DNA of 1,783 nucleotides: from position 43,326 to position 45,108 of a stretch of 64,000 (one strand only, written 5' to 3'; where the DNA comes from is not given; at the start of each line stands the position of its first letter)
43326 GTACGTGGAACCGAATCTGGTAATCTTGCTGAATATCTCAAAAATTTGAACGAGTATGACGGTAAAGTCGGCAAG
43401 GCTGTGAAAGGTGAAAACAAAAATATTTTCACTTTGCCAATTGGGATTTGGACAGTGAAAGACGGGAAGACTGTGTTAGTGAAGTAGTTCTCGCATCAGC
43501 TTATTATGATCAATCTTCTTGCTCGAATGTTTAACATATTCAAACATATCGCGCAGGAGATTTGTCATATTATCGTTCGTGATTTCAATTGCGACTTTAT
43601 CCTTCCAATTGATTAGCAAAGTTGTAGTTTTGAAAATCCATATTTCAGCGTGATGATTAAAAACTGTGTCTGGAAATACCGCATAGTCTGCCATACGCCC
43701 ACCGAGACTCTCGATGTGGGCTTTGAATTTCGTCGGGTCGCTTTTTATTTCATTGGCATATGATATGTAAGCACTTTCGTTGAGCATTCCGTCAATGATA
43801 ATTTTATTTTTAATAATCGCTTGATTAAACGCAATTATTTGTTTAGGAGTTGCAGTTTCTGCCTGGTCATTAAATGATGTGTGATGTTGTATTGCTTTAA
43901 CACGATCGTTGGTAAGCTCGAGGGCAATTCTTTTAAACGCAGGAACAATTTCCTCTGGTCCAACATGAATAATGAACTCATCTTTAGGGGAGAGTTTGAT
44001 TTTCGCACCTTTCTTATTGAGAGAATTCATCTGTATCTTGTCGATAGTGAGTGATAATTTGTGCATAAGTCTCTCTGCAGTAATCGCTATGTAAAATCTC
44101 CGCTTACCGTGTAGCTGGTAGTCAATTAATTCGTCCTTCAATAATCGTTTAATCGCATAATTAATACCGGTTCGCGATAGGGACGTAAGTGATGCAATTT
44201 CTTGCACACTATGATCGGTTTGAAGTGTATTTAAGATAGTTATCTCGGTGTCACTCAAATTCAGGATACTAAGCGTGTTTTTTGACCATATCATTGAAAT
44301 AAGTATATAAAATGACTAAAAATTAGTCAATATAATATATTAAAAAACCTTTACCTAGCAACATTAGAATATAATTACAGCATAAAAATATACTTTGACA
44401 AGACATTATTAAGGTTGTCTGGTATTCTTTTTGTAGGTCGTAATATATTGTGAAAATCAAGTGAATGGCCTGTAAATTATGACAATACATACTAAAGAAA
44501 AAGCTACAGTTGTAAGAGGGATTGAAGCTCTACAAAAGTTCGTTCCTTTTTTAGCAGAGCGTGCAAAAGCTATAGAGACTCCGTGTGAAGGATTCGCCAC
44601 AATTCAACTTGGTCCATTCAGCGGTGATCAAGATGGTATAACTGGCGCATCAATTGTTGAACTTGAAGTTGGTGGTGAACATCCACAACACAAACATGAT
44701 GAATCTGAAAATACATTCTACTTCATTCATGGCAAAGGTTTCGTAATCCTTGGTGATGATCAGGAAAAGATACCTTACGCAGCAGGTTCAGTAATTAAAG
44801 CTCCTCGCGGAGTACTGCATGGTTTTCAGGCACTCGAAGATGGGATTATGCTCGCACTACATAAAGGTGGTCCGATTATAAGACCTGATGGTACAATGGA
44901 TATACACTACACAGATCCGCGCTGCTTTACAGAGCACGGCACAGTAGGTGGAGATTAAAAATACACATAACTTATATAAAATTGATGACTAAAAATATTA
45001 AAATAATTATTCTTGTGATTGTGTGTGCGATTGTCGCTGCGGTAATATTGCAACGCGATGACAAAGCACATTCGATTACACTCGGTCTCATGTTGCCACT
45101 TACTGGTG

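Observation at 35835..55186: One HAAT (liv-type) ABC transporter 'exploded' over 19 kb, with 7 paralogous binding proteins each wired to its own TrmB-family regulator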

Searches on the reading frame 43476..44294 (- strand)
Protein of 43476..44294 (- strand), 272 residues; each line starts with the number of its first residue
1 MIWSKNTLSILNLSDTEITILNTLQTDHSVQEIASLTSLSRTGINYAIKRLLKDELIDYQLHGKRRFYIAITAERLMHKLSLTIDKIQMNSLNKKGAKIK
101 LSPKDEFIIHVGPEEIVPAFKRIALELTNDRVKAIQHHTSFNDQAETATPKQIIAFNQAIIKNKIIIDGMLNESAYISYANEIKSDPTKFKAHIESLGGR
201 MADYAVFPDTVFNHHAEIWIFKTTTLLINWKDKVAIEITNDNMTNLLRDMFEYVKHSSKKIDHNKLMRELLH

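Call 5: search_protein_families(library=pfam, proteins=[window:43476-44294:-], max_evalue=0.1)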
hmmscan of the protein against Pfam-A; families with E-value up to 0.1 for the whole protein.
window:43476-44294:- (272 aa): 12 families
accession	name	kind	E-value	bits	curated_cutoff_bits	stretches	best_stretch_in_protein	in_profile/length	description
PF13412.12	HTH_24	-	1.4e-05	25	21.9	1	13-57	1-47/48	Winged helix-turn-helix DNA-binding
PF12802.13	MarR_2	-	0.00018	22.1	27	1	12-61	2-54/61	MarR family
PF01047.28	MarR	-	0.0017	18.6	24.6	1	13-58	1-48/59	MarR family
PF08279.18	HTH_11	-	0.0026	18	25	1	19-65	7-50/55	HTH domain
PF01978.25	TrmB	-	0.0086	16.4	25.6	1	8-72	1-66/68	Sugar-specific transcriptional regulator TrmB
PF00196.25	GerE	-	0.0092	16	23.5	1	12-52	2-42/57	Bacterial regulatory proteins, luxR family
PF13545.12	HTH_Crp_2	-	0.014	15.8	27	1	23-69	18-59/70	Crp-like helix-turn-helix domain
PF13463.12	HTH_27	-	0.024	15.4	22.2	1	14-73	2-66/68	Winged helix DNA-binding domain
PF22381.2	Staph_reg_Sar_Rot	-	0.047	14.2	27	0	9-58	8-59/85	Transcriptional regulator SarA/Rot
PF09202.17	Rio2_N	-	0.069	13.9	27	0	29-60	26-57/82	Rio2, N-terminal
PF04297.20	UPF0122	-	0.076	13.7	22.7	0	25-52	31-58/101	Putative helix-turn-helix protein, YlxM / p13 like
PF18344.7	CBM32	-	0.097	13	25.7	0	78-108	10-40/64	Carbohydrate binding module family 32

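Call 73: find_homologous_proteins(query=window:43476-44294:-, max_evalue=0.001)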
Query window:43476-44294:- (272 aa): 150 proteins with E <= 0.001 among 750 candidates; the best 120 are listed.
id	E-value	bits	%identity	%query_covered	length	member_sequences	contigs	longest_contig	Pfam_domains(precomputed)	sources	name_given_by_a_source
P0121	7.5e-173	591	100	100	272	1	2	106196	PF13412.13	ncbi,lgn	-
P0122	5.7e-140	483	82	100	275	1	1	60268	PF12802.14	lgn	-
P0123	1.4e-135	469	80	100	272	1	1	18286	PF13412.13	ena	-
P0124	1.7e-131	455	77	100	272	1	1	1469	-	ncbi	-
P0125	5.5e-117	408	87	78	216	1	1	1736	-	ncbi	-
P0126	3.8e-116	405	87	78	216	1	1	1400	-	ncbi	-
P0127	6.2e-102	358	64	100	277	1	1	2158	-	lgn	-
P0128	5.4e-101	355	62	99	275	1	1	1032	-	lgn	-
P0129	4.3e-99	349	60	100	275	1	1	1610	-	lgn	-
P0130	1.8e-98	347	60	100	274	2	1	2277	-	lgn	-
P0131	2.3e-97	343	60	100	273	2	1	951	-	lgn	-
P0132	4.8e-96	339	58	100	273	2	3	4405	-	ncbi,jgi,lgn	jgi:hypothetical protein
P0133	3.9e-95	336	57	100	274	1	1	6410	PF13463.13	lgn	-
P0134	6.8e-95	335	58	100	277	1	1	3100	-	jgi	jgi:predicted transcriptional regulator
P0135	7.5e-94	332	57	100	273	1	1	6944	-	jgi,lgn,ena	-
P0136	1.9e-93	331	56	100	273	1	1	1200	PF01978.26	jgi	jgi:sugar-specific transcriptional regulator TrmB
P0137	4.1e-93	330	57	100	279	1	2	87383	-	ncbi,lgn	-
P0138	1.0e-92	328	56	100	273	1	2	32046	PF01978.26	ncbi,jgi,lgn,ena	-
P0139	1.8e-92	327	57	100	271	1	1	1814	PF01978.26,PF07106.20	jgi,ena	-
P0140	1.8e-92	327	56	100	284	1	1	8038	PF01978.26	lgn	-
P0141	5.6e-92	326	58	100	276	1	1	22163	PF01978.26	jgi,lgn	jgi:sugar-specific transcriptional regulator TrmB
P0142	4.4e-91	323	56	100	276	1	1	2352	PF01978.26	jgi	jgi:predicted transcriptional regulator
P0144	1.0e-90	322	55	100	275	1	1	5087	PF01978.26,PF12802.14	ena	-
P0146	1.5e-90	321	58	100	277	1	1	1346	PF01978.26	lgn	-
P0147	1.6e-90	321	55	100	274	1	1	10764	PF01978.26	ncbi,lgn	-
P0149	5.6e-90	319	55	100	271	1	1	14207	PF01978.26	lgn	-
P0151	8.2e-90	319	54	100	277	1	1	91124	PF01978.26,PF24033.2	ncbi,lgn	-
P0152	8.7e-90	319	55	100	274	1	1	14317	PF01978.26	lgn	-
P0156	3.2e-89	317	53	100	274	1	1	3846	PF01978.26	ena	-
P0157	6.2e-89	316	56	100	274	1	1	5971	PF01978.26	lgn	-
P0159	4.5e-88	313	55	99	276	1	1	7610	PF01978.26,PF12802.14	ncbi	-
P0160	5.2e-88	313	53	100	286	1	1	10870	PF01978.26,PF24033.2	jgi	-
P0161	5.3e-88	313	55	100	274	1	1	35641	PF01978.26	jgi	jgi:predicted DNA-binding transcriptional regulator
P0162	7.5e-88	312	55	100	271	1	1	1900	PF01978.26,PF24033.2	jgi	jgi:predicted transcriptional regulator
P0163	1.7e-87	311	54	99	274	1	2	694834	PF01978.26,PF24033.2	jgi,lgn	jgi:predicted transcriptional regulator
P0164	1.9e-87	311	54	100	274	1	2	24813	PF01978.26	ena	-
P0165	2.0e-87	311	54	100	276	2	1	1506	PF01978.26,PF03965.23,PF12802.14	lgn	-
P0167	7.2e-87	309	54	100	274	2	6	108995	PF01978.26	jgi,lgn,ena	-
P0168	1.0e-86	309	52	100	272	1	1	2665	PF01978.26,PF13545.13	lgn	-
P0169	2.0e-86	308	55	100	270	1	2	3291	PF01978.26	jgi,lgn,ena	jgi:predicted transcriptional regulator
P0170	5.1e-86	306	51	100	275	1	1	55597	PF01978.26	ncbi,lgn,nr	ncbi:MAG: hypothetical protein JWO73_82 [Candidatus Taylorbacteria bacterium]|nr:hypothetical protei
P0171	6.2e-86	306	52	100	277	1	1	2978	PF01978.26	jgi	jgi:sugar-specific transcriptional regulator TrmB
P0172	9.3e-86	305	53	100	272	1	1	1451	PF01978.26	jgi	-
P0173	1.6e-85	305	52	100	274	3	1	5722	PF01978.26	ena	-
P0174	6.4e-85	303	54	99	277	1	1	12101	PF01978.26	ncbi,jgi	ncbi:MAG: hypothetical protein RL141_736 [Candidatus Parcubacteria bacterium]|jgi:predicted transcri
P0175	6.6e-85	303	53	100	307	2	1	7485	PF01978.26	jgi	-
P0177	1.1e-84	302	52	100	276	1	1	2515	PF01978.26,PF12802.14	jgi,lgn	-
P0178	1.5e-84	301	53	100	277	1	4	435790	PF01978.26,PF12802.14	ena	-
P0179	1.6e-84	301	54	100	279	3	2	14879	PF01978.26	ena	-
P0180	1.7e-84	301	52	100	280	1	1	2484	PF01978.26,PF03965.23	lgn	-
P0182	1.8e-84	301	53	100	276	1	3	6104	PF01978.26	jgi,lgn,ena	-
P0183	2.1e-84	301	53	96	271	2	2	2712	PF01978.26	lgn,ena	-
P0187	6.6e-84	299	51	100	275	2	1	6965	PF01978.26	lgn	-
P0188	7.6e-84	299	52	100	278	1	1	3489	PF01978.26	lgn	-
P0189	1.2e-83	298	52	96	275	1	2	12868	PF01978.26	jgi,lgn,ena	jgi:sugar-specific transcriptional regulator TrmB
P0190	2.9e-83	297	52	100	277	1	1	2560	PF01978.26,PF03965.23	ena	-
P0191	5.2e-83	296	52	100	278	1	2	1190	PF01978.26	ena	-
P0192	6.4e-83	296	54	99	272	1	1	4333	PF12840.14,PF01978.26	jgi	-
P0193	6.5e-83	296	52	97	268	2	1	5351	PF01978.26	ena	-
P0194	6.8e-83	296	53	100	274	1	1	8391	PF01978.26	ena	-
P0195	9.0e-83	296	52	100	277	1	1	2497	PF01978.26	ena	-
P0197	1.9e-82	295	53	100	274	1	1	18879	PF01978.26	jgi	jgi:DNA-binding MarR family transcriptional regulator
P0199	3.4e-82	294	52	100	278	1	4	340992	PF01978.26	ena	-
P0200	4.2e-82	293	52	100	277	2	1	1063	PF01978.26,PF12802.14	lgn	-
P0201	4.5e-82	293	51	100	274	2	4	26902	PF01978.26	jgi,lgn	jgi:predicted transcriptional regulator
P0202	5.5e-82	293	51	100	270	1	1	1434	PF01978.26,PF24033.2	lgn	-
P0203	1.4e-81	292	51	100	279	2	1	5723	PF01978.26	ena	-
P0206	3.0e-81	291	52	100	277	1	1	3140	PF01978.26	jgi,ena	-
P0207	3.9e-81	290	51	100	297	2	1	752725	PF01978.26,PF24033.2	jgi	jgi:DNA-binding transcriptional ArsR family regulator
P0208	5.0e-81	290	49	99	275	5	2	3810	PF01978.26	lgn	-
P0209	5.1e-81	290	52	100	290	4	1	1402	PF01978.26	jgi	jgi:DNA-binding GntR family transcriptional regulator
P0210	5.7e-81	290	53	99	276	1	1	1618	PF01978.26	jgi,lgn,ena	-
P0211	9.5e-81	289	53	96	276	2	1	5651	PF01978.26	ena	-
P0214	1.1e-80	289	50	100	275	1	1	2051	PF01978.26,PF12802.14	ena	-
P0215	1.4e-80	288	52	96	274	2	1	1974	PF01978.26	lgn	-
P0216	2.9e-80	287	50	97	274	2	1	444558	PF01978.26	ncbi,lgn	-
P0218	3.0e-80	287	52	99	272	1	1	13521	PF12840.14,PF01978.26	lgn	-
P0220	3.4e-80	287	52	100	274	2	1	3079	PF01978.26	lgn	-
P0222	5.0e-80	287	49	99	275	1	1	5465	PF01978.26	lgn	-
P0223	5.2e-80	287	50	97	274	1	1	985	PF01978.26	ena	-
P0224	1.2e-79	285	50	100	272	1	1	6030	PF01978.26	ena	-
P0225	1.3e-79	285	53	97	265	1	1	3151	PF01978.26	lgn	-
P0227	3.7e-79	284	52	96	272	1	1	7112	PF01978.26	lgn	-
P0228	4.7e-79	283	48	99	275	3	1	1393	PF01978.26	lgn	-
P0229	6.7e-79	283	49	100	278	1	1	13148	PF01978.26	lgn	-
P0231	8.7e-79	283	50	100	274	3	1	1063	PF01978.26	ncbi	-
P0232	2.2e-78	281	49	97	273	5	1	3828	PF01978.26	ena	-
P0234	4.7e-78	280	48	100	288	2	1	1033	PF01978.26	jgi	-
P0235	7.7e-78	280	50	100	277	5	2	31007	PF01978.26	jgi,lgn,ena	-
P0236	8.5e-78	279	50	100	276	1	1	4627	PF01978.26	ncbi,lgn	-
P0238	2.7e-77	278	51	100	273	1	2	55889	PF01978.26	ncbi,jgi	ncbi:MAG: Sugar-specific transcriptional regulator TrmB [Candidatus Parcubacteria bacterium]|jgi:pre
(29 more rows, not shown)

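Call 80: find_encoding_contigs(protein=P0121, flank=10000, max_places=2)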
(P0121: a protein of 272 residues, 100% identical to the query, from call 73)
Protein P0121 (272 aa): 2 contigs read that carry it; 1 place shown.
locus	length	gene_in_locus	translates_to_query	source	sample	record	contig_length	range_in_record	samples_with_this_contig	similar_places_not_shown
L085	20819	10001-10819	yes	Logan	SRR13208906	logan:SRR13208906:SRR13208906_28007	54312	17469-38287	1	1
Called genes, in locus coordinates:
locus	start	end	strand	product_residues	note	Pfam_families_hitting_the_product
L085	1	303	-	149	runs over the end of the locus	PF07883:Cupin_2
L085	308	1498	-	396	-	PF13433:Peripla_BP_5, PF13458:Peripla_BP_6, PF01094:ANF_receptor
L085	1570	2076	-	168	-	PF01936:NYN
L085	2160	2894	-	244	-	PF02463:SMC_N (faint), PF13175:AAA_15 (faint), PF00005:ABC_tran, PF13304:AAA_21 (faint), PF12399:BCA_ABC_TP_C (weak)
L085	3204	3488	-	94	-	PF04221:RelB (weak)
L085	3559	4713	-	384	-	PF13433:Peripla_BP_5 (weak), PF13458:Peripla_BP_6, PF01094:ANF_receptor (weak)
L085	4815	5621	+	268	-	PF01978:TrmB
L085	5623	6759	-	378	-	PF13433:Peripla_BP_5, PF13458:Peripla_BP_6, PF01094:ANF_receptor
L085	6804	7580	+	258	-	PF01978:TrmB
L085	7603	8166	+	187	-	PF00583:Acetyltransf_1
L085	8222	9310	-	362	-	PF13458:Peripla_BP_6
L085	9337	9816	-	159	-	PF07883:Cupin_2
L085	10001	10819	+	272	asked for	PF13412:HTH_24 (faint)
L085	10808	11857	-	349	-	PF13458:Peripla_BP_6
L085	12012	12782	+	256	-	PF01978:TrmB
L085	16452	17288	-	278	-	PF01978:TrmB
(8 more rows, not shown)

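Call 81: predict_structure(alignment_id=A7)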
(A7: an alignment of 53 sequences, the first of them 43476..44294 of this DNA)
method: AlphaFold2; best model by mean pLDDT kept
length: 272 residues; sequences in the alignment: 53
mean_pLDDT: 87.7   pTM: 0.68
mean pLDDT of the five models: 87.7, 87.1, 86.8, 86.7, 84.9
residues with pLDDT >= 90: 139; 70-90: 122; 50-70: 11; < 50: 0
segments of 3 or more residues with pLDDT < 50: none
pLDDT, mean of each block of 10 residues (from residue 1): 74 91 94 94 95 94 95 89 82 82 90 93 88 92 89 87 89 82 74 70 84 93 95 96 96 89 76 70
secondary structure, 60 per line:
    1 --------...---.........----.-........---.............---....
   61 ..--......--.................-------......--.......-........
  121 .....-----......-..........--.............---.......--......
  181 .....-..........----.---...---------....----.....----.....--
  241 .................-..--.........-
elements in order: H15-23 H30-37 H41-53 E57-62 E65-70 H73-89 E97-102 E105-111 H113-125 E131-136 H138-147 H150-162 E166-172 H175-185 H187-196 E205-207 E217-220 E225-229 E234-238 H241-257 H263-271

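Call 92: find_encoding_contigs(protein=P0137, flank=8000, max_places=2)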
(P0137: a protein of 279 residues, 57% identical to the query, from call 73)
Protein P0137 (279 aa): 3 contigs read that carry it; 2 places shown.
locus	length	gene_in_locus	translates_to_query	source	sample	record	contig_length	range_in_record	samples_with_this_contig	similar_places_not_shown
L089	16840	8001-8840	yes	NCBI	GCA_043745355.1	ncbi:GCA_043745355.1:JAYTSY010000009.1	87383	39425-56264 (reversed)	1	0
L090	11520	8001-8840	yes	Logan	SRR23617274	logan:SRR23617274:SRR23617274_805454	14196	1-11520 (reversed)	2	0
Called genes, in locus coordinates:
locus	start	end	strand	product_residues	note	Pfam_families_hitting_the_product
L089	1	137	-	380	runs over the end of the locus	PF13458:Peripla_BP_6, PF01094:ANF_receptor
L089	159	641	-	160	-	-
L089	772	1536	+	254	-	PF01978:TrmB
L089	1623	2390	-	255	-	PF02463:SMC_N, PF13476:AAA_23 (weak), PF00005:ABC_tran, PF13175:AAA_15 (faint), PF13304:AAA_21 (faint), PF12399:BCA_ABC_TP_C (faint)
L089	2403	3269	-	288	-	PF02653:BPD_transp_2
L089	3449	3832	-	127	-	PF02452:PemK_toxin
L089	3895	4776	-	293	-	PF02653:BPD_transp_2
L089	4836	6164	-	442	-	-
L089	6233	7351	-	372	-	PF13458:Peripla_BP_6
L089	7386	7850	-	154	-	PF07883:Cupin_2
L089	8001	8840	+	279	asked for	-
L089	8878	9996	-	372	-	PF13458:Peripla_BP_6, PF01094:ANF_receptor (weak)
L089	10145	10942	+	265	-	PF01978:TrmB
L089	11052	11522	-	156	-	PF00177:Ribosomal_S7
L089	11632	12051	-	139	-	PF00164:Ribosom_S12_S23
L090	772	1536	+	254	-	PF01978:TrmB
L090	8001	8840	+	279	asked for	-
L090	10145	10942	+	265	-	PF01978:TrmB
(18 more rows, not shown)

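Call 93: find_encoding_contigs(protein=P0163, flank=8000, max_places=2)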
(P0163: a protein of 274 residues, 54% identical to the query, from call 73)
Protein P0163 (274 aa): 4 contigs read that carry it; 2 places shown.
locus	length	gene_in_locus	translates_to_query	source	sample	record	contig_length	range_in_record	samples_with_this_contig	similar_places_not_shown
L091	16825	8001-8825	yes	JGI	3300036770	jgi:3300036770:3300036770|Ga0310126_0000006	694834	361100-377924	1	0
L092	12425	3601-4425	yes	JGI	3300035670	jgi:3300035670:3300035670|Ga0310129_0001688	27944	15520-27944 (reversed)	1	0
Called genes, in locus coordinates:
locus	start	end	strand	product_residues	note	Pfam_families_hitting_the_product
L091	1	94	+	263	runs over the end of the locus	PF01978:TrmB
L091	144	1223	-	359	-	PF13433:Peripla_BP_5 (faint), PF13458:Peripla_BP_6, PF01094:ANF_receptor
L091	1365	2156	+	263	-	PF01978:TrmB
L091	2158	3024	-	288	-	PF02653:BPD_transp_2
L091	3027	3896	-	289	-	PF02653:BPD_transp_2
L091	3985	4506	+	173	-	-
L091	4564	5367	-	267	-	-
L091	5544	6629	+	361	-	PF00532:Peripla_BP_1 (weak), PF13458:Peripla_BP_6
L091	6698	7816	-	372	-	PF13458:Peripla_BP_6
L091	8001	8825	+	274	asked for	PF01978:TrmB, PF24033:DUF7342 (weak)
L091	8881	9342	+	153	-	-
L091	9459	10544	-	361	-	PF13458:Peripla_BP_6, PF01094:ANF_receptor (weak)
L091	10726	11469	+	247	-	PF01978:TrmB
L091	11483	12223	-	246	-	PF01978:TrmB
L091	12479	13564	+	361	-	PF13458:Peripla_BP_6, PF01094:ANF_receptor (faint)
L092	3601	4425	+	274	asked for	PF01978:TrmB, PF24033:DUF7342 (weak)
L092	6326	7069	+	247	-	PF01978:TrmB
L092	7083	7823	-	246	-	PF01978:TrmB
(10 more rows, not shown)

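Call 94: find_encoding_contigs(protein=P0122, flank=8000, max_places=2)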
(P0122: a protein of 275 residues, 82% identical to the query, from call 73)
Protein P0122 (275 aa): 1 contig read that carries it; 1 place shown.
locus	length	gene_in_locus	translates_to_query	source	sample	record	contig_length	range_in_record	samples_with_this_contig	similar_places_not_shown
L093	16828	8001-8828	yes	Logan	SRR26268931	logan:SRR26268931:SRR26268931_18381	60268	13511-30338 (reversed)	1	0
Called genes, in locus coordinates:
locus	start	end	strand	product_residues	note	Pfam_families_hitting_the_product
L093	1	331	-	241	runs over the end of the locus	PF00005:ABC_tran, PF13304:AAA_21 (faint)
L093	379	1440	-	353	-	PF13458:Peripla_BP_6, PF01094:ANF_receptor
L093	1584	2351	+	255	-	PF01978:TrmB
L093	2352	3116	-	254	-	PF13476:AAA_23 (weak), PF00005:ABC_tran, PF13304:AAA_21 (faint), PF12399:BCA_ABC_TP_C (weak)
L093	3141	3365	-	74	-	-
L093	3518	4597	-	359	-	PF13433:Peripla_BP_5, PF13458:Peripla_BP_6, PF01094:ANF_receptor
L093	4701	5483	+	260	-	PF01978:TrmB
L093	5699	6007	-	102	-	-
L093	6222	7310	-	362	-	PF13458:Peripla_BP_6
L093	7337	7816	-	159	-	PF07883:Cupin_2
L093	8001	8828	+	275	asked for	PF12802:MarR_2 (faint)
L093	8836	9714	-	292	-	PF02653:BPD_transp_2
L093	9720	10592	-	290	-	PF02653:BPD_transp_2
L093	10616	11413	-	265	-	PF01978:TrmB (weak)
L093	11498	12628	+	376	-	PF13433:Peripla_BP_5, PF13458:Peripla_BP_6, PF01094:ANF_receptor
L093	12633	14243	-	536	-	PF00005:ABC_tran, PF02463:SMC_N (faint), PF13304:AAA_21 (faint), PF13401:AAA_22 (faint), PF00005:ABC_tran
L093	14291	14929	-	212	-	PF14512:TM1586_NiRdase (faint), PF00881:Nitroreductase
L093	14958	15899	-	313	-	PF03724:META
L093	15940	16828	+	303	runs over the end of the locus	PF03734:YkuD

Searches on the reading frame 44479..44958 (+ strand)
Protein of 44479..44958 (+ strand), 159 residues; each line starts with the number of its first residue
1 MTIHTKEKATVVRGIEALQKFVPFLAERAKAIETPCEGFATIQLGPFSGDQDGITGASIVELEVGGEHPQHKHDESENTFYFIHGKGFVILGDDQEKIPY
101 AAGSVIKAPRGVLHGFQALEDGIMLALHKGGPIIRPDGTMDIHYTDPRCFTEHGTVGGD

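Call 6: search_protein_families(library=pfam, proteins=[window:44479-44958:+], max_evalue=0.01)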
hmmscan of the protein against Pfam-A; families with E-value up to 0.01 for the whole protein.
window:44479-44958:+ (159 aa): 2 families
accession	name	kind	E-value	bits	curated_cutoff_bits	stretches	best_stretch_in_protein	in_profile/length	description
PF07883.17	Cupin_2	-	1.8e-09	37.6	27.2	1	59-125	2-65/70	Cupin domain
PF00190.28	Cupin_1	-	0.0028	17.7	22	1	54-123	32-108/151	Cupin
